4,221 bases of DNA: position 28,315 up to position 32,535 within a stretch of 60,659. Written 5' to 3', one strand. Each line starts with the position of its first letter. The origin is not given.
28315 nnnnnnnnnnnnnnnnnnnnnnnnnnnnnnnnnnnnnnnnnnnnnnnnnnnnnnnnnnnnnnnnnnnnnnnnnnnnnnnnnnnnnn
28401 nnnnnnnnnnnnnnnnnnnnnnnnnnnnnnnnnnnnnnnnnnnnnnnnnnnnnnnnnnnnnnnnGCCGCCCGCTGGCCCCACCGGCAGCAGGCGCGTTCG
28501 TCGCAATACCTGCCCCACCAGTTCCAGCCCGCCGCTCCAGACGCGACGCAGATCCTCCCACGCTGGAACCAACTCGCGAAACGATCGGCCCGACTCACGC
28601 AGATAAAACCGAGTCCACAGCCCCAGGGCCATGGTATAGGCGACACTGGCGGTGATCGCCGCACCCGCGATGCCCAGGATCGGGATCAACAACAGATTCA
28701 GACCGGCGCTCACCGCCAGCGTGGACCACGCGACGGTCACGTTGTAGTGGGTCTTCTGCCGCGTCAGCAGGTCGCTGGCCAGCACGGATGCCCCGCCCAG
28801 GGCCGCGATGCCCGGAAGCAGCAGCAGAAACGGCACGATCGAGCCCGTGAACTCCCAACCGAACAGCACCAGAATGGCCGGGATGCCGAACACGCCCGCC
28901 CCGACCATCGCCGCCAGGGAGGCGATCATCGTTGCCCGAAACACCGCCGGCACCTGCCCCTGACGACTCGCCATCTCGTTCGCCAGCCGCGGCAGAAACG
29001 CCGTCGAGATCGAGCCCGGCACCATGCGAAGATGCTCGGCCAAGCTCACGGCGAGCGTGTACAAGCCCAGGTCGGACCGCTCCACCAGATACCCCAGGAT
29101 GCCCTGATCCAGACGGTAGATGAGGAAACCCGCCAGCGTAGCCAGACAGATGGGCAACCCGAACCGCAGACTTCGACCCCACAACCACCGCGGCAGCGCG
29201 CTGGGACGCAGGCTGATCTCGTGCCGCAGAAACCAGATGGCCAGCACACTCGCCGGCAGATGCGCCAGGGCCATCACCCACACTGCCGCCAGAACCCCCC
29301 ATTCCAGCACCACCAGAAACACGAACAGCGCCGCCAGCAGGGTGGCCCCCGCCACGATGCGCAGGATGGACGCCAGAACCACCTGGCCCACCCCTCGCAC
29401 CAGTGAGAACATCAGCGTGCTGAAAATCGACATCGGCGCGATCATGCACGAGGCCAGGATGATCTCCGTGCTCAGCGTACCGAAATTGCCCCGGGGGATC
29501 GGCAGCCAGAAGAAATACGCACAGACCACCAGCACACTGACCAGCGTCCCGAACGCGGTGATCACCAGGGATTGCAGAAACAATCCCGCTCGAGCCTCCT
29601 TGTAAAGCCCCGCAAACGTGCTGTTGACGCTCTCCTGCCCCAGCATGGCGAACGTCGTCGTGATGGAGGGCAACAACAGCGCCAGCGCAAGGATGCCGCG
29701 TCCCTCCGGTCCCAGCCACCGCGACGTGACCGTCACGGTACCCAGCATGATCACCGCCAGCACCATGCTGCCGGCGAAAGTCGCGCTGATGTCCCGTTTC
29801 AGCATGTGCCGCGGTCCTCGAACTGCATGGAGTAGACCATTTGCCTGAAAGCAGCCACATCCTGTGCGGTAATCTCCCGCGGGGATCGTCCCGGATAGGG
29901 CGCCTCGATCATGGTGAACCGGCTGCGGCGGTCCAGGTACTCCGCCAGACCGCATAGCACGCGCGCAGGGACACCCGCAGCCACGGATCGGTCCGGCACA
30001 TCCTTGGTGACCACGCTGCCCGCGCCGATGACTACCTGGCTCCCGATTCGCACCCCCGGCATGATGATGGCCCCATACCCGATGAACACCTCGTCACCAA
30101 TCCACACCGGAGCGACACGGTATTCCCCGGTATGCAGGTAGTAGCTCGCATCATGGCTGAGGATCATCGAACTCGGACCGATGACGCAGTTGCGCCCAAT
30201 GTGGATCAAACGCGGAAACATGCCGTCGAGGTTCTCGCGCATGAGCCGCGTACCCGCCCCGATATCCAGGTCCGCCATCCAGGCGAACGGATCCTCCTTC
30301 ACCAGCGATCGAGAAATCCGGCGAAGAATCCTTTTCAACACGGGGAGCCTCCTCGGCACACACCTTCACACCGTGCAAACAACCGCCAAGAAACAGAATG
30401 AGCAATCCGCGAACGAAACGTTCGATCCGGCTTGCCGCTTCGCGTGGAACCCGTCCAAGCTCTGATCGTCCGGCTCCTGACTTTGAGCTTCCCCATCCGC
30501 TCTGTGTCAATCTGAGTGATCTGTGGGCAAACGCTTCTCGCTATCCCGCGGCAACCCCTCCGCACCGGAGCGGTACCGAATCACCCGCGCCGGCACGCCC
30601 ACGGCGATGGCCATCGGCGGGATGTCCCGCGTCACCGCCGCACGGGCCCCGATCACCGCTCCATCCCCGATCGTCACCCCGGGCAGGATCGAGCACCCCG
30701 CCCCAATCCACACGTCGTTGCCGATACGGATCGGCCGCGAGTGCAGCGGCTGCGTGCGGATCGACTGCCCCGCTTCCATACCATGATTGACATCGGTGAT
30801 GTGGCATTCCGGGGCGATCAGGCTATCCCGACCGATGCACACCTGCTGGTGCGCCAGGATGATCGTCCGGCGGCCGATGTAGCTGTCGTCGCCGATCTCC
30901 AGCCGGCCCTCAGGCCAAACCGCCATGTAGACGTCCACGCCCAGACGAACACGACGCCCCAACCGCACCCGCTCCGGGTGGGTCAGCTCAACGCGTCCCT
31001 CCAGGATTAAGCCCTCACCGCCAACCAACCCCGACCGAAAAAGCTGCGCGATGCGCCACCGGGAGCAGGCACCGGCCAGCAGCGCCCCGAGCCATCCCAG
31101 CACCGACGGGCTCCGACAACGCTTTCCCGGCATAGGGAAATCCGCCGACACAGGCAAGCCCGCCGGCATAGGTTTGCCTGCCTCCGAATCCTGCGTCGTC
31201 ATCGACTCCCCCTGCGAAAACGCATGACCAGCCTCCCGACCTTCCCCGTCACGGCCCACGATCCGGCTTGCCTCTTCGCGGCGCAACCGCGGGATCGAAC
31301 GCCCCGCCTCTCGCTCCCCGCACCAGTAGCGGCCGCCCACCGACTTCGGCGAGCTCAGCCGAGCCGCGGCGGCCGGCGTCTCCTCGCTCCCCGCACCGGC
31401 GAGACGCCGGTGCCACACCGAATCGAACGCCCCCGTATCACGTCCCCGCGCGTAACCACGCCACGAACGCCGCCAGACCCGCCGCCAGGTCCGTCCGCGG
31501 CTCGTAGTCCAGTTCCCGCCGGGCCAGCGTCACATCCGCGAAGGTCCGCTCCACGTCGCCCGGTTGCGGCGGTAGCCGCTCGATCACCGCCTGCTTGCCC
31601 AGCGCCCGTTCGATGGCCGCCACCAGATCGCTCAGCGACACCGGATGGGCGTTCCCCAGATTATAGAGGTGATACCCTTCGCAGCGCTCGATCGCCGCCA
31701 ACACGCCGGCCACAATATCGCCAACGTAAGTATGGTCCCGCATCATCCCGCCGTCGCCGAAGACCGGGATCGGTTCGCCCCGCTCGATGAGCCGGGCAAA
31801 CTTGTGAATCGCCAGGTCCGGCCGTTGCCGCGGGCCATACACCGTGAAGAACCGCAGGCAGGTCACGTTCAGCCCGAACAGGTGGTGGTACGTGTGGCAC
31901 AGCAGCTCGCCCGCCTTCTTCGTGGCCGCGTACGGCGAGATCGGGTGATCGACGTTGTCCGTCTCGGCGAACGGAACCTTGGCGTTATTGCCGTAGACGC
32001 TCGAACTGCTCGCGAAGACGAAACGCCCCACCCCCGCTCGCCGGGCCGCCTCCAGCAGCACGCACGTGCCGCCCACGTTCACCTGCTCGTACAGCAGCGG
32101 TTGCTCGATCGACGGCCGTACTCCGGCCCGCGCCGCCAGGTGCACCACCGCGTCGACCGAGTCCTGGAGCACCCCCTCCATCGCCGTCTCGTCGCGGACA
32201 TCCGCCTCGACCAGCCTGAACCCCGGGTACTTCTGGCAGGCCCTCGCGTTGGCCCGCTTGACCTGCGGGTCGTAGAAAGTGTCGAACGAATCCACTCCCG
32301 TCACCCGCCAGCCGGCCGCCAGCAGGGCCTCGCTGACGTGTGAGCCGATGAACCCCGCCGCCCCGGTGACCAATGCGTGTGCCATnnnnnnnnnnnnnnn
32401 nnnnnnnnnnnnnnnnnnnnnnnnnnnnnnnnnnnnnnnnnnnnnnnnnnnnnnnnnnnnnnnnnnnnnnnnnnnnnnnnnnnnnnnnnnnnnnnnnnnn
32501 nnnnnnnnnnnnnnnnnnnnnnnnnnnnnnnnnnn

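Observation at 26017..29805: Single 1262-aa ORF fusing a Wzx-type flippase to a heparinase II/III-like domain through three extra TM helices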

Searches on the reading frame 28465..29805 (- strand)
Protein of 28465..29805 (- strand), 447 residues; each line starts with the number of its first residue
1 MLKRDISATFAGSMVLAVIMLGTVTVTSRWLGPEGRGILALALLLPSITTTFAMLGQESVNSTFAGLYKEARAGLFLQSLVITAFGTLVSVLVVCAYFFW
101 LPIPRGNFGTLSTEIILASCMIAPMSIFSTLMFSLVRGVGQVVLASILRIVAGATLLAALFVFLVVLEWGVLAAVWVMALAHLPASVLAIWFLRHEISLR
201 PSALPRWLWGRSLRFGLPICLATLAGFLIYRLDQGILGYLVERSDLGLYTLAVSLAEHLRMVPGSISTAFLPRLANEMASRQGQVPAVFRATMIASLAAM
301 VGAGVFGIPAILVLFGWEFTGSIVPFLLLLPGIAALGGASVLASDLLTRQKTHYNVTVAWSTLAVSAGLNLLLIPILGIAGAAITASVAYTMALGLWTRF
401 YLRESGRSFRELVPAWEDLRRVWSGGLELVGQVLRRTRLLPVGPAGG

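Call 64: search_solved_structures(query=window:28465-29805:-, max_evalue=1, show_alignments=0)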
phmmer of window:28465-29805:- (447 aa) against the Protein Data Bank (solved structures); distinct sequences matched with E-value up to 1: 0.

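Call 66: search_solved_structures(query=A4, max_evalue=1, show_alignments=0)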
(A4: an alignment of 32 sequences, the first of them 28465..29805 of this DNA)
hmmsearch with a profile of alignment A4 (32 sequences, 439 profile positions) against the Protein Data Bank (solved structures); distinct sequences matched with E-value up to 1: 12.
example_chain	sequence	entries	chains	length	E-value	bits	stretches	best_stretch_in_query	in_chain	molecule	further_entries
9g95_A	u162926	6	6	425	3e-16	62.5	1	2-403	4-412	Lipid III flippase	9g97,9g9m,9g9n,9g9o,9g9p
6fhz_A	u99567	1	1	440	3.4e-09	39.2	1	31-231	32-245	Putative MOP flippase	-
6hfb_A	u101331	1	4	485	4.8e-09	38.7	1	31-236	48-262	Uncharacterized protein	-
4mlb_A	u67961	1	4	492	4.9e-09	38.7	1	31-236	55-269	PF0708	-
3vvn_A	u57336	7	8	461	5.3e-09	38.6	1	31-236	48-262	Putative uncharacterized protein | MOP transporter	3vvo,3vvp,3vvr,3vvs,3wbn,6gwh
3w4t_A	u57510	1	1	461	7.5e-09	38.1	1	10-231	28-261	Putative uncharacterized protein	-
5t77_A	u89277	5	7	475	9.1e-06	27.9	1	114-396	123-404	Putative lipid II flippase MurJ | Lipid II flippase MurJ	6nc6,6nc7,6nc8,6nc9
4z3n_A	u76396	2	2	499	2.3e-05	26.6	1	70-256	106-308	Putative drug/sodium antiporter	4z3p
9l7l_A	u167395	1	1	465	6.6e-05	25.1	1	77-221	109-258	HvAACT1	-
5c6o_A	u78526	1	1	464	0.062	15.3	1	9-400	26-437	BH2163 protein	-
5c6n_A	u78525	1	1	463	0.12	14.3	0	9-400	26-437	BH2163 protein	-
4lz6_A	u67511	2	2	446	0.15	14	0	9-400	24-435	BH2163 protein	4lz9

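Call 97: predict_structure(alignment_id=A4)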
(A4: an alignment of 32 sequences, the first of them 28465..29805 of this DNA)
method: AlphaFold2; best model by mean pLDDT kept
length: 447 residues; sequences in the alignment: 32
mean_pLDDT: 93.0   pTM: 0.90
mean pLDDT of the five models: 93.0, 92.0, 91.1, 90.7, 89.1
residues with pLDDT >= 90: 370; 70-90: 66; 50-70: 10; < 50: 1
segments of 3 or more residues with pLDDT < 50: none
pLDDT, mean of each block of 10 residues (from residue 1): 73 91 97 98 96 94 92 97 97 97 94 97 96 95 93 97 97 97 96 95 93 92 94 97 98 94 82 78 93 95 96 97 98 94 90 93 98 98 98 97 96 95 88 82 53
secondary structure, 60 per line:
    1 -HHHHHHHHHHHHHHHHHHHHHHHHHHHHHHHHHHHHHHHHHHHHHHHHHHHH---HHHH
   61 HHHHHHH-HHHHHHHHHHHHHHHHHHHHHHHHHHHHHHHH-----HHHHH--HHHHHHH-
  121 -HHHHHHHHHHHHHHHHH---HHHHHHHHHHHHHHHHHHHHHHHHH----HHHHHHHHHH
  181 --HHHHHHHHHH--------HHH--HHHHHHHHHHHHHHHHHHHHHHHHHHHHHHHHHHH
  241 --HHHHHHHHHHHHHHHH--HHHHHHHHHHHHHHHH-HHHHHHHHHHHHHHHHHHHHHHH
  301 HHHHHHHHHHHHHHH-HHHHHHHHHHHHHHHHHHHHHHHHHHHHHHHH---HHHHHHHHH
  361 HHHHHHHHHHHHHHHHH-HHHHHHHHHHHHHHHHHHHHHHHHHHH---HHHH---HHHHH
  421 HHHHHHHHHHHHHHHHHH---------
elements in order: H2-53 H57-67 H69-100 H106-110 H113-119 H122-138 H142-166 H171-180 H183-192 H206-240 H243-258 H261-276 H278-315 H317-348 H352-377 H379-405 H409-412 H416-438

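Call 99: fold_search(model_id=the predicted structure, library=pdb)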
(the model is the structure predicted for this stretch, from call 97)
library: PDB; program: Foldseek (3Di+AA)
matches with E <= 10: 492; with E <= 0.001: 59
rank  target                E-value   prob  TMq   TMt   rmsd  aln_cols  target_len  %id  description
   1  9g9p_A                6.2e-10  1.00  0.75  0.81   3.7       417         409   21  Lipid III flippase WzxE with NB10 and NB7 nanobodies in inward-facing conformation - crystal 2 (released 2025-01-22)
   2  9g9n_A                1.2e-09  1.00  0.75  0.81   3.7       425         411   21  Lipid III flippase WzxE with NB10 and NB7 nanobodies in inward-facing conformation - crystal 1 (released 2025-01-22)
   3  7wax                  3.8e-09  1.00  0.75  0.67   8.0       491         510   15  MurJ inward occluded form (released 2022-06-01)
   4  7wag                  5.8e-09  1.00  0.72  0.63   8.5       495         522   16  Crystal structure of MurJ squeezed form (released 2022-06-01)
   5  9g95_A                8.0e-09  1.00  0.66  0.69   6.0       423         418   19  Lipid III flippase WzxE with NB10 nanobody in outward-facing conformation at 2.7552 A (released 2025-01-22)
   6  9g9m_A                1.2e-08  1.00  0.67  0.72   5.3       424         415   19  Lipid III flippase WzxE with NB10 and NB7 nanobodies in outward-facing conformation - crystal 1 (released 2025-01-22)
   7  9g9o_A                1.4e-08  1.00  0.68  0.72   5.1       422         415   19  Lipid III flippase WzxE with NB10 and NB7 nanobodies in outward-facing conformation - crystal 2 (released 2025-01-22)
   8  9ukv_A                1.5e-08  1.00  0.63  0.56   9.5       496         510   16  JM Complex - E. coli MurJ, Levivirus M lysis protein LysM (SglM) (released 2025-09-10)
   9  9nu5_A                1.5e-08  1.00  0.61  0.56   9.7       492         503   16  Structure of MurJ in complex with single gene lysis protein from phage PP7 (released 2026-02-11)
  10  7waw                  2.7e-08  1.00  0.69  0.63   8.8       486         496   15  MurJ inward closed form (released 2022-06-01)
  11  6fhz                  3.5e-08  1.00  0.72  0.73   4.8       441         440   13  Inward-facing conformation of a multidrug resistance MATE family transporter of the MOP superfamily. (released 2019-05-08)
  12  3wbn_A                4.1e-08  1.00  0.58  0.58   7.1       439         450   15  Crystal structure of MATE in complex with MaL6 (released 2013-06-12)
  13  9nu8_A                4.7e-08  1.00  0.62  0.55   9.6       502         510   16  Structure of MurJ in complex with single gene lysis protein from phage Changjiang3 (released 2026-02-11)
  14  9nu4_A                5.7e-08  1.00  0.63  0.49   9.6       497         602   17  Structure of MurJ in complex with single gene lysis protein from phage M (released 2026-02-11)
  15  6cc4                  8.5e-08  1.00  0.69  0.52   8.2       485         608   16  Structure of MurJ from Escherichia coli (released 2018-06-27)
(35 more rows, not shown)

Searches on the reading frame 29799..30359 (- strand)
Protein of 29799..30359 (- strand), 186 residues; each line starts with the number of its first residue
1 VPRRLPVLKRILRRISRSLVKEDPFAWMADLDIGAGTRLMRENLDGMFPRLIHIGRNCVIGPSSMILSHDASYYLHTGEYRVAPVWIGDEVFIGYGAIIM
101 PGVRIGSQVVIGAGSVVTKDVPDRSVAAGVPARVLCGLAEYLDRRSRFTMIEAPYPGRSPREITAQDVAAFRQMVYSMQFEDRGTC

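Call 3: search_protein_families(library=pfam, proteins=[window:29799-30359:-], max_evalue=0.01)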
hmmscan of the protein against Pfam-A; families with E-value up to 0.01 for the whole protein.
window:29799-30359:- (186 aa): 4 families
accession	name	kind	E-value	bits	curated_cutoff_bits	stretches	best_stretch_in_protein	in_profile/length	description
PF00132.30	Hexapep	-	3.5e-13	49.1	27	1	85-119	2-36/36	Bacterial transferase hexapeptide (six repeats)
PF14602.12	Hexapep_2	-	9.5e-12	44.9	27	1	84-119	1-34/34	Hexapeptide repeat of succinyl-transferase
PF25084.1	LbH_EIF2B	-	0.0019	18.6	54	1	54-121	41-97/105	EIF2B subunit epsilon LbH domain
PF21711.3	DCTN5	-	0.0067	16.5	40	0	52-119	55-118/182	Dynactin subunit 5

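Call 62: search_protein_families(library=ncbifam, proteins=[window:29799-30359:-], max_evalue=0.001)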
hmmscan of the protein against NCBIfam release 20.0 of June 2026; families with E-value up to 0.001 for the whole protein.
window:29799-30359:- (186 aa): 44 families (the best 25 are shown)
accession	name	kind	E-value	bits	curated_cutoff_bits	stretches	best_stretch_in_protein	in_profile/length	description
NF058585.1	HptprglPActTf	PfamEq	1.9e-24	86.1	300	1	42-140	68-162/172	heptaprenylglyceryl phosphate O-acetyltransferase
TIGR03570.1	NeuD_NnaD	subfamily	2.1e-19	69.9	160.8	1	30-133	99-202/202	NeuD/PglB/VioB family sugar acetyltransferase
NF007076.0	PRK09527.1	equivalog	9.3e-19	67.6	347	1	50-140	94-187/203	galactoside O-acetyltransferase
NF007499.0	PRK10092.1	equivalog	7e-17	61.8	314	1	52-135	94-180/183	maltose O-acetyltransferase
TIGR03308.1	phn_thr-fam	hypoth_equivalog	2.3e-16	60.2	201.65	1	81-135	105-159/204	phosphonate metabolim protein, transferase hexapeptide repeat family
NF007797.0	PRK10502.1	subfamily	1.5e-15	57.3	192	1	51-134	92-175/183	WcaF family extracellular polysaccharide biosynthesis acetyltransferase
TIGR03532.1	DapD_Ac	equivalog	2.1e-15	57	231.75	1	82-140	158-216/231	2,3,4,5-tetrahydropyridine-2,6-dicarboxylate N-acetyltransferase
NF007240.0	PRK09677.1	equivalog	4.6e-15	55.6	243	1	82-135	128-181/192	putative lipopolysaccharide biosynthesis O-acetyl transferase WbbJ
NF041874.1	EPS_EpsC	equivalog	8e-13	48.5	150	1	86-135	115-164/168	serine O-acetyltransferase EpsC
NF038307.1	EPS_acetyl_HpsU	equivalog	6.6e-12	45.4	305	1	52-134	92-174/178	hormogonium polysaccharide biosynthesis acetyltransferase HpsU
NF000147.1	stregram_VatF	exception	3.8e-11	42.9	400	1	85-135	121-171/221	streptogramin A O-acetyltransferase Vat(F)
NF000311.1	Vat_ABCDEFH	equivalog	5.6e-11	42.4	300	1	86-135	112-161/201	Vat family streptogramin A O-acetyltransferase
NF010933.0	PRK14353.1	equivalog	1.3e-10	40.5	505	1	86-129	382-425/453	bifunctional UDP-N-acetylglucosamine diphosphorylase/glucosamine-1-phosphate N-acetyltransferase GlmU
TIGR01172.1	cysE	equivalog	1.6e-10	41.2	210.65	1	86-133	115-162/162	serine O-acetyltransferase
NF000490.1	chloram_CatB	equivalog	2.4e-10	40.1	350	1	85-134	111-160/210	type B chloramphenicol O-acetyltransferase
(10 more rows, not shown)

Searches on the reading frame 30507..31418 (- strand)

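Call 3: search_protein_families(library=pfam, proteins=[window:30507-31418:-], max_evalue=0.01)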
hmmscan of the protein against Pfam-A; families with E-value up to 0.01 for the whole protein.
window:30507-31418:- (303 aa): 3 families
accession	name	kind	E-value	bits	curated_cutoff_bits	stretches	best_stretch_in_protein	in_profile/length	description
PF00132.30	Hexapep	-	8e-15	54.3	27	1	230-263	2-35/36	Bacterial transferase hexapeptide (six repeats)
PF14602.12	Hexapep_2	-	1.9e-10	40.7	27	1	229-263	1-33/34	Hexapeptide repeat of succinyl-transferase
PF25084.1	LbH_EIF2B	-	0.0062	17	54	0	175-260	18-103/105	EIF2B subunit epsilon LbH domain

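Call 62: search_protein_families(library=ncbifam, proteins=[window:30507-31418:-], max_evalue=0.001)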
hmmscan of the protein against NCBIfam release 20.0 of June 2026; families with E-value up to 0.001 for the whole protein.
window:30507-31418:- (303 aa): 41 families (the best 25 are shown)
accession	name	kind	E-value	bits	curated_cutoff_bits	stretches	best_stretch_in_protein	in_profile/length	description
NF007240.0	PRK09677.1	equivalog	1.7e-27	96.2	243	1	151-283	44-184/192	putative lipopolysaccharide biosynthesis O-acetyl transferase WbbJ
NF007797.0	PRK10502.1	subfamily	1.5e-25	89.9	192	1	172-284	72-180/183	WcaF family extracellular polysaccharide biosynthesis acetyltransferase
NF007076.0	PRK09527.1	equivalog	1.1e-23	83.7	347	1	172-282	75-184/203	galactoside O-acetyltransferase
NF038307.1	EPS_acetyl_HpsU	equivalog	3.5e-20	72.3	305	1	172-280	71-175/178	hormogonium polysaccharide biosynthesis acetyltransferase HpsU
TIGR03308.1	phn_thr-fam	hypoth_equivalog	4.5e-20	72.4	201.65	1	227-284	106-163/204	phosphonate metabolim protein, transferase hexapeptide repeat family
NF000311.1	Vat_ABCDEFH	equivalog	3.9e-19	69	300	1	230-285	111-166/201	Vat family streptogramin A O-acetyltransferase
NF041874.1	EPS_EpsC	equivalog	6.1e-19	68.4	150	1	173-282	62-166/168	serine O-acetyltransferase EpsC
NF007499.0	PRK10092.1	equivalog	8.5e-19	68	314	1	175-281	76-181/183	maltose O-acetyltransferase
NF058585.1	HptprglPActTf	PfamEq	9.8e-19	67.6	300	1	230-285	107-162/172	heptaprenylglyceryl phosphate O-acetyltransferase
NF000101.1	stregram_VatA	exception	6.4e-18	65.2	450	1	219-284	109-173/219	streptogramin A O-acetyltransferase Vat(A)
NF033468.1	stregram_VatI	exception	8.9e-18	64.8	415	1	225-286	109-169/208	streptogramin A O-acetyltransferase Vat(I)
TIGR04008.1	WcaF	equivalog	2.8e-17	63.2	326.3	1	172-283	71-178/180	colanic acid biosynthesis acetyltransferase WcaF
NF000490.1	chloram_CatB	equivalog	9e-17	61.1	350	1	232-285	113-166/210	type B chloramphenicol O-acetyltransferase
TIGR03570.1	NeuD_NnaD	subfamily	7.6e-16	58.3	160.8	1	174-278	101-202/202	NeuD/PglB/VioB family sugar acetyltransferase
NF000097.1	stregram_VatC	exception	1.4e-15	57.8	425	1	230-287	119-176/212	streptogramin A O-acetyltransferase Vat(C)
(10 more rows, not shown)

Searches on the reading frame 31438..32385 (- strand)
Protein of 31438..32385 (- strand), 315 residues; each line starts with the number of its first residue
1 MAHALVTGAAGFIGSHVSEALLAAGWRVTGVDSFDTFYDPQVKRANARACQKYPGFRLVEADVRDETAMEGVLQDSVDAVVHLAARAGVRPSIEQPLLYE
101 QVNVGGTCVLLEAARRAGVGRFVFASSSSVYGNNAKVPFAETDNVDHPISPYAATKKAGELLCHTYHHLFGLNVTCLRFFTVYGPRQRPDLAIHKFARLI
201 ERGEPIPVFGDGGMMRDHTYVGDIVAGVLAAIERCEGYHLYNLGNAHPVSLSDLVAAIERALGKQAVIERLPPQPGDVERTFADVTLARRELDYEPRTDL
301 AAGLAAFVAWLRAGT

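Call 3: search_protein_families(library=pfam, proteins=[window:31438-32385:-], max_evalue=0.01)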
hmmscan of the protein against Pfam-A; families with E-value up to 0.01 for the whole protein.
window:31438-32385:- (315 aa): 10 families
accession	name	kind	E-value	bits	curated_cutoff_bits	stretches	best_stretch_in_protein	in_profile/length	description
PF01370.27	Epimerase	-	3.5e-64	216.9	20.9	1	4-244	1-240/240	NAD dependent epimerase/dehydratase family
PF16363.11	GDP_Man_Dehyd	-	2.7e-60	205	27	1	5-304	1-329/332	GDP-mannose 4,6 dehydratase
PF01073.25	3Beta_HSD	-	1.5e-26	93.5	22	1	5-231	1-229/280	3-beta hydroxysteroid dehydrogenase/isomerase family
PF04321.23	RmlD_sub_bind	-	2.6e-20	73.1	27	1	4-266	3-235/287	RmlD substrate binding domain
PF02719.21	Polysacc_synt_2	-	8.1e-16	58.5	20.2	1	5-265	2-250/293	Polysaccharide biosynthesis protein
PF13460.12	NAD_binding_10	-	6e-11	43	27.2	1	8-161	1-129/184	NAD(P)H-binding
PF07993.18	NAD_binding_4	-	2e-10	40.7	20.1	1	73-184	85-209/258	Male sterility protein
PF05368.20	NmrA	-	1.3e-09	38.6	27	1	5-127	6-107/298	NmrA-like family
PF08659.16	KR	-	7e-05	23.3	22.6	1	4-141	3-151/180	KR domain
PF00106.31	adh_short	-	7.9e-05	22.7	26.6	1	3-88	2-86/195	short chain dehydrogenase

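Call 62: search_protein_families(library=ncbifam, proteins=[window:31438-32385:-], max_evalue=0.001)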
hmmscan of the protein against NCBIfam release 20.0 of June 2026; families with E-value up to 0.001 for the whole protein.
window:31438-32385:- (315 aa): 42 families (the best 25 are shown)
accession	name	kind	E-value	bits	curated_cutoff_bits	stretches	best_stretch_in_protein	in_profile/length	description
TIGR01179.1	galE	equivalog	1e-52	179.1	262.3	1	5-310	3-324/332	UDP-glucose 4-epimerase GalE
TIGR01181.1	dTDP_gluc_dehyt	equivalog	3e-50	171.1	365.1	1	4-311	2-311/321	dTDP-glucose 4,6-dehydratase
TIGR04180.1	EDH_00030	hypoth_equivalog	4e-47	160.7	475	1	5-298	2-296/297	NAD-dependent 4,6-dehydratase LegB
NF007956.0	PRK10675.1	subfamily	8.7e-40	136.9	394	1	4-296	3-314/338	UDP-glucose 4-epimerase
NF011728.1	PRK15181.1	equivalog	2.8e-38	131.8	760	1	5-310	19-336/348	Vi polysaccharide biosynthesis UDP-N-acetylglucosaminuronic acid C-4 epimerase TviC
TIGR02197.1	heptose_epim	equivalog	1.4e-29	103.3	274.6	1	5-312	2-314/316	ADP-glyceromanno-heptose 6-epimerase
NF007582.0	PRK10217.1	equivalog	6.4e-23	81.4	698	1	1-262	1-270/355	dTDP-glucose 4,6-dehydratase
NF007490.0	PRK10084.1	subfamily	3.1e-22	79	649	1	4-311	3-334/361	dTDP-glucose 4,6-dehydratase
NF042422.1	oxyalk_red_OleD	equivalog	1.3e-21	77.3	580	1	4-272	3-260/329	2-alkyl-3-oxoalkanoate reductase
NF043036.1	ErythonDh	equivalog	1.6e-20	73.5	325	1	4-202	3-199/321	D-erythronate dehydrogenase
TIGR03466.1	HpnA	hypoth_equivalog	2.5e-20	72.6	367.65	1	3-274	2-258/327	hopanoid-associated sugar epimerase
TIGR02622.1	CDP_4_6_dhtase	equivalog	3.9e-19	69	278.45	1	4-170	7-172/352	CDP-glucose 4,6-dehydratase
NF047922.1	GDPFucSynFcl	equivalog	2.8e-18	66.4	500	1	61-310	37-300/308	GDP-L-fucose synthase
NF042423.1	oxyalk_red_Shew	equivalog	3.9e-18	65.6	580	1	2-272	9-267/331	2-alkyl-3-oxoalkanoate reductase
TIGR01214.1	rmlD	equivalog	1.6e-17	63.5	224.05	1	5-267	3-231/285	dTDP-4-dehydrorhamnose reductase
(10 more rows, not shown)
